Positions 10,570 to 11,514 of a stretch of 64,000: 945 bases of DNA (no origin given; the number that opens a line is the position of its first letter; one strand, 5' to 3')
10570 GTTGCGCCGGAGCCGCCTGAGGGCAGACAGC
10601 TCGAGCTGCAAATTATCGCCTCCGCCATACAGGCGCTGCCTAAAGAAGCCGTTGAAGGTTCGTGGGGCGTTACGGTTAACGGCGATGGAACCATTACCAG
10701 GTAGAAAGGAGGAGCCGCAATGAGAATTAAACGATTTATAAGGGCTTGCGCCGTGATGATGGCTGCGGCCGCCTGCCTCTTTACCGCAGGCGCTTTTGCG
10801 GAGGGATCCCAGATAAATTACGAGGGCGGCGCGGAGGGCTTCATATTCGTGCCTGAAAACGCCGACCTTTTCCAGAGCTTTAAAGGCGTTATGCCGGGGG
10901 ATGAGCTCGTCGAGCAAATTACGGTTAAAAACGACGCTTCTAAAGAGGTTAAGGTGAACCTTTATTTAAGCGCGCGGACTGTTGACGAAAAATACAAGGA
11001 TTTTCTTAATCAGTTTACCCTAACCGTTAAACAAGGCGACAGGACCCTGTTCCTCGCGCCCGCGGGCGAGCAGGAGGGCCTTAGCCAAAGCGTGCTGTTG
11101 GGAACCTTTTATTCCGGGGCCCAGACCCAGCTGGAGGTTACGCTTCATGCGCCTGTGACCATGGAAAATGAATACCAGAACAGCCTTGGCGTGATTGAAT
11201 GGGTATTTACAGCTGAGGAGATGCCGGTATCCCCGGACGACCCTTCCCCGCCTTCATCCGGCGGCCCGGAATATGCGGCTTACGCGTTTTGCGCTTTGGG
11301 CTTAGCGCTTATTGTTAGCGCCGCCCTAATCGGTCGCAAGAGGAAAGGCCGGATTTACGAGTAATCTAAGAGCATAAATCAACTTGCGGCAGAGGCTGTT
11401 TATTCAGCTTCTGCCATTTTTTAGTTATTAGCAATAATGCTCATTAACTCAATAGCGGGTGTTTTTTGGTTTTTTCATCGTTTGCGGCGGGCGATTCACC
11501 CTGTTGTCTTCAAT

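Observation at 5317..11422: Operon of four TasA/camelysin-like paralogues, a vWA protein and an anchored beta-sandwich protein: candidate non-sortase surface fibre with adhesin, no SipW in cis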

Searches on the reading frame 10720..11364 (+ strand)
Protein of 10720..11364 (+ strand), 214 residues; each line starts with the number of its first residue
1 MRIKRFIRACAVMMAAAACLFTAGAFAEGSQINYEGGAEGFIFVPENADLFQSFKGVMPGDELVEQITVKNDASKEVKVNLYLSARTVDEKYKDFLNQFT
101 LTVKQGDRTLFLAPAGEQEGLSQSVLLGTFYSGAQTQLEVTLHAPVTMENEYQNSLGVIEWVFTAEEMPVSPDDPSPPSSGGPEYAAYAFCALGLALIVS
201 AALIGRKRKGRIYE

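Call 3: search_protein_families(library=pfam, proteins=[window:10720-11364:+], max_evalue=1)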
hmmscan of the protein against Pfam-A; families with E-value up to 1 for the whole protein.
window:10720-11364:+ (214 aa): 2 families
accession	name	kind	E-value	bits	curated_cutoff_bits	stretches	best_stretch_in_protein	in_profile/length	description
PF21015.2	Ybfg_C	-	0.18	12.2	27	1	58-118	45-110/148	Ybfg C-terminal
PF00746.26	Gram_pos_anchor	-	0.34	11.3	20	1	178-209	10-39/43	LPXTG cell wall anchor motif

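Call 4: search_protein_families(library=ncbifam, proteins=[window:10720-11364:+], max_evalue=1)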
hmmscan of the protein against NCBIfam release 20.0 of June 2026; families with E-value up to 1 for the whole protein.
window:10720-11364:+ (214 aa): 0 families

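Call 29: find_related_loci(query=A3, collection=genome_contigs, flank=10000)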
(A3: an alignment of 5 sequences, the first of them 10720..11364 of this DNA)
Query A3 (214 aa) in genome_contigs; peptide patterns used: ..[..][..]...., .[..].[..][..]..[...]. (x = any residue, [..] = any of these).
500 stretches matched a pattern; 448 encode a relative of the query (tblastn E <= 1e-3); the best 80 are kept; 80 distinct loci.
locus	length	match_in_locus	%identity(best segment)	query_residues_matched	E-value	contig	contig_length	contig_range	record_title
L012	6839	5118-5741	46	1-210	9e-59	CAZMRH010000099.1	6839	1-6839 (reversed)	MAG TPA_asm: uncultured Lachnospiraceae bacterium isolate SRP192927_co1_148 genome assembly, contig: NODE_30119_length_6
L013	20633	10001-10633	49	2-210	5e-58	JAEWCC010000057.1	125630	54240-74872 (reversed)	MAG: Bacillota bacterium isolate OH_PBB_276 k127_492001, whole genome shotgun sequence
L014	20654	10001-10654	44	2-210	7e-56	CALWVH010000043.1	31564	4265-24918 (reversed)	MAG: uncultured Clostridia bacterium isolate E10__bin307 genome assembly, contig: E10__k127_5829512, whole genome shotgu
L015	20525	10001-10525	52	1-175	2e-55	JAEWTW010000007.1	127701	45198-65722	MAG: Bacillota bacterium isolate OH_SDB_160 k127_317976, whole genome shotgun sequence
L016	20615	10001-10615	50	4-213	2e-55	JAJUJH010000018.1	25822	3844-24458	MAG: Clostridiales bacterium isolate bin112 k141_463523_length_25822_cov_11.4319, whole genome shotgun sequence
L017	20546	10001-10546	52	1-183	4e-54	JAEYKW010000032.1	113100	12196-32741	MAG: Bacillota bacterium isolate OH_HFB_467 k127_1536656, whole genome shotgun sequence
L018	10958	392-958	47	22-208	9e-54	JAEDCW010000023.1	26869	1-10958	MAG: Clostridia bacterium isolate MAG016 NODE_1137_length_26869_cov_6.454539, whole genome shotgun sequence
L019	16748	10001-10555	49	1-181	1e-53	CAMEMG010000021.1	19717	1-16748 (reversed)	MAG: uncultured Clostridia bacterium isolate SRR11489792_bin.112_metaWRAP_v1.3_MAG genome assembly, contig: ERZ11466811.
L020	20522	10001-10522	51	5-175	1e-52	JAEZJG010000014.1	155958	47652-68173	MAG: Bacillota bacterium isolate OH_CDB_228 k127_1395245, whole genome shotgun sequence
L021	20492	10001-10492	50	34-195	3e-52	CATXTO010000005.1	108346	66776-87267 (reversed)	MAG TPA_asm: uncultured Eubacteriales bacterium isolate ERR9492520_bin.13_MetaWRAP_v1.3_MAG genome assembly, contig: ERZ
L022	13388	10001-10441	57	29-175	7e-52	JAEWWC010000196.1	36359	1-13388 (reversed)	MAG: Bacillota bacterium isolate OH_SDB_84 k127_1109792, whole genome shotgun sequence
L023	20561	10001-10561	48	21-208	8e-52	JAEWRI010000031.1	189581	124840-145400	MAG: Bacillota bacterium isolate OH_SBrB_52 k127_104654, whole genome shotgun sequence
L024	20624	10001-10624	45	3-208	1e-51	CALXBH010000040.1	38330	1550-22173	MAG: uncultured Clostridia bacterium isolate E0_RP0__bin102 genome assembly, contig: E0_RP0__k127_2193867, whole genome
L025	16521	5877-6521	44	2-210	1e-51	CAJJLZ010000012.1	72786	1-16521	MAG TPA_asm: uncultured Ruminococcaceae bacterium isolate ERR1430498-bin.11 genome assembly, contig: NODE_365_length_727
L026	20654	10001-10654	43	2-211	4e-51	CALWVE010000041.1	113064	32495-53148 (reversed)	MAG: uncultured Clostridia bacterium isolate E13__bin199 genome assembly, contig: E13__k127_189503, whole genome shotgun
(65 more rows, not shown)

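Call 57: search_protein_representatives(protein=window:10720-11364:+)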
Query: 214 residues. Proteins with E-value up to 0.001 (for the whole library): 1484; up to 1e-10: 683; up to 1e-30: 54. The best 150 are listed.
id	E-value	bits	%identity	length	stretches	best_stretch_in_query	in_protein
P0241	5.5e-53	196.2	48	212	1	2-210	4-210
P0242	1.3e-50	188.5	50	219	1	9-199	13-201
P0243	2.8e-49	184.1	49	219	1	12-211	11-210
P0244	1.1e-45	172.3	45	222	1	12-210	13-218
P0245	3.6e-45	170.7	50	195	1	23-208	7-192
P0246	9.7e-44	166.0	45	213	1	9-212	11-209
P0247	1.5e-42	162.1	49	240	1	11-183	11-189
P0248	7.0e-42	159.9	47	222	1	19-209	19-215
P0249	1.3e-41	159.1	45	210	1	4-209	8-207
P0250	3.8e-40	154.2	45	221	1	8-209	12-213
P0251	5.8e-40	153.7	49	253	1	2-170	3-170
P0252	3.6e-39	151.1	43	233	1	7-207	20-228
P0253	1.4e-38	149.1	46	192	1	9-183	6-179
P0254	3.4e-38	147.9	43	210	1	25-200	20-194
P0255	1.6e-37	145.7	43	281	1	3-180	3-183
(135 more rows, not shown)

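Call 69: search_dna_similar(query=window:10720-11364:+, collection=plasmids, mode=protein, max_evalue=0.001, max_rows=10)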
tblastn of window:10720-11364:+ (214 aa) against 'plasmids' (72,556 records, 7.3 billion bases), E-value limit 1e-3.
No match.

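Call 70: find_homologous_proteins(query=window:10720-11364:+, max_evalue=0.00001)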
Query window:10720-11364:+ (214 aa): 135 proteins with E <= 0.00001 among 555 candidates; the best 120 are listed.
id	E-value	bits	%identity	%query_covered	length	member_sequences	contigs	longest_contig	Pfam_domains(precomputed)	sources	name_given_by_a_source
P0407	2.8e-134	463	98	100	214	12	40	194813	-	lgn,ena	-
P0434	2.6e-103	362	78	98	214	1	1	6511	-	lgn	-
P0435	4.4e-52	195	49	98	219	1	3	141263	-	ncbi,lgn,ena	-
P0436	2.2e-51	193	57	68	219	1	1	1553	-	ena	-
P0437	4.7e-51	192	54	83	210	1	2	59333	-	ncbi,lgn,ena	-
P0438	1.2e-50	190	57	69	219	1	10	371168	-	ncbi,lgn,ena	-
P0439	1.3e-50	190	45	97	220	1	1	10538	-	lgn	-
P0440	2.2e-50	189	57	69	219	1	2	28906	-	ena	-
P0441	2.9e-50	189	56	71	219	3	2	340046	-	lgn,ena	-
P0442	3.1e-50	189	50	84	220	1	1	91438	-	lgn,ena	-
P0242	4.0e-50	189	51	82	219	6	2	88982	-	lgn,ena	-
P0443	5.3e-50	188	45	97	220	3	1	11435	-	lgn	-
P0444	5.6e-50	188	50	84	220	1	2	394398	-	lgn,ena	-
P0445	5.6e-50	188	50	84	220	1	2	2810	-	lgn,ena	-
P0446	8.9e-50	187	54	79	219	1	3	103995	-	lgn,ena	-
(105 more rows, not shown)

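Call 71: find_encoding_contigs(protein=P0435, flank=10000, max_places=2)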
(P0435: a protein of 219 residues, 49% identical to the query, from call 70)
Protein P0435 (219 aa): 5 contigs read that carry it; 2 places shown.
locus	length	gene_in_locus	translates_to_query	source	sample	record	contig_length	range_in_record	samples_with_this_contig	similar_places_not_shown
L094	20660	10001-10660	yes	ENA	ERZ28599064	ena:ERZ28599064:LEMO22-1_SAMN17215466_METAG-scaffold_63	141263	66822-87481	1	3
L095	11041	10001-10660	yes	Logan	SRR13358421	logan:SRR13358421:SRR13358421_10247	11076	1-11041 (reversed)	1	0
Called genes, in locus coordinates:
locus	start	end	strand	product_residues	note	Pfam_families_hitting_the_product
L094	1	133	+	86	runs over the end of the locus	PF12674:Zn_ribbon_2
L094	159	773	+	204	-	PF00881:Nitroreductase, PF14512:TM1586_NiRdase (faint)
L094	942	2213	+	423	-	PF01471:PG_binding_1, PF01476:LysM, PF23457:LysM2_NFP (faint), PF00246:Peptidase_M14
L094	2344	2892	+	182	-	-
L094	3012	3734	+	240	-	PF00535:Glycos_transf_2 (weak)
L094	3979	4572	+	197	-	PF10502:Peptidase_S26 (weak)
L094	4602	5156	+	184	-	PF12389:Peptidase_M73 (weak)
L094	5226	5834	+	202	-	PF12389:Peptidase_M73 (weak)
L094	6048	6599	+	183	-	-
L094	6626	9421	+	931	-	PF00092:VWA (weak), PF13519:VWA_2 (weak)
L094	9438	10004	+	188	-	-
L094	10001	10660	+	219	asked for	-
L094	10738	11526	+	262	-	PF04203:Sortase (weak)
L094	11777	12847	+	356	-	PF00953:Glycos_transf_4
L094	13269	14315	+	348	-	PF11258:DUF3048, PF17479:DUF3048_C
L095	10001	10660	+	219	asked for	-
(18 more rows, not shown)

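Call 72: find_encoding_contigs(protein=P0437, flank=10000, max_places=2)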
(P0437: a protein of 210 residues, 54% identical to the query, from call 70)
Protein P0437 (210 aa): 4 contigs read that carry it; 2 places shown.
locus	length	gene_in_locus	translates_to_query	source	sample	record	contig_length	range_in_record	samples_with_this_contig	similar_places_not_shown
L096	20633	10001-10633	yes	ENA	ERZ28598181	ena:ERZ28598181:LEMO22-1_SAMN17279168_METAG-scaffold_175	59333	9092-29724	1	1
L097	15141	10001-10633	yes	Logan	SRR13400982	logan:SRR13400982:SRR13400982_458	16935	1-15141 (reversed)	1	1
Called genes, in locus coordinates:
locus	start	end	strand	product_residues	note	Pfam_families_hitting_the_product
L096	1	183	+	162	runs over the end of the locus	PF01325:Fe_dep_repress (faint), PF22381:Staph_reg_Sar_Rot (weak), PF12802:MarR_2, PF01047:MarR, PF13463:HTH_27 (weak), PF13601:HTH_34 (weak)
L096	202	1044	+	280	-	PF02645:DegV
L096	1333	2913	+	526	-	PF00009:GTP_EFTU, PF01926:MMR_HSR1 (weak), PF22042:EF-G_D2, PF03144:GTP_EFTU_D2, PF16658:RF3_C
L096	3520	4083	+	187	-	-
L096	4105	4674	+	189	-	PF12389:Peptidase_M73 (weak)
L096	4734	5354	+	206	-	-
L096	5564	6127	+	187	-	-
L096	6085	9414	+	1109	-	PF00092:VWA (faint), PF13519:VWA_2 (faint)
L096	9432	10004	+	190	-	-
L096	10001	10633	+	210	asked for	-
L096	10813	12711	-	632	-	PF00532:Peripla_BP_1, PF13407:Peripla_BP_4, PF13377:Peripla_BP_3, PF00990:GGDEF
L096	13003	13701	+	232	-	PF00072:Response_reg, PF00486:Trans_reg_C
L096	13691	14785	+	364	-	PF00512:HisKA, PF02518:HATPase_c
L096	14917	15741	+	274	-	PF04294:VanW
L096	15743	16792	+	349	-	PF01820:Dala_Dala_lig_N, PF02786:CPSase_L_D2, PF02222:ATP-grasp, PF07478:Dala_Dala_lig_C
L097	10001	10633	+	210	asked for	-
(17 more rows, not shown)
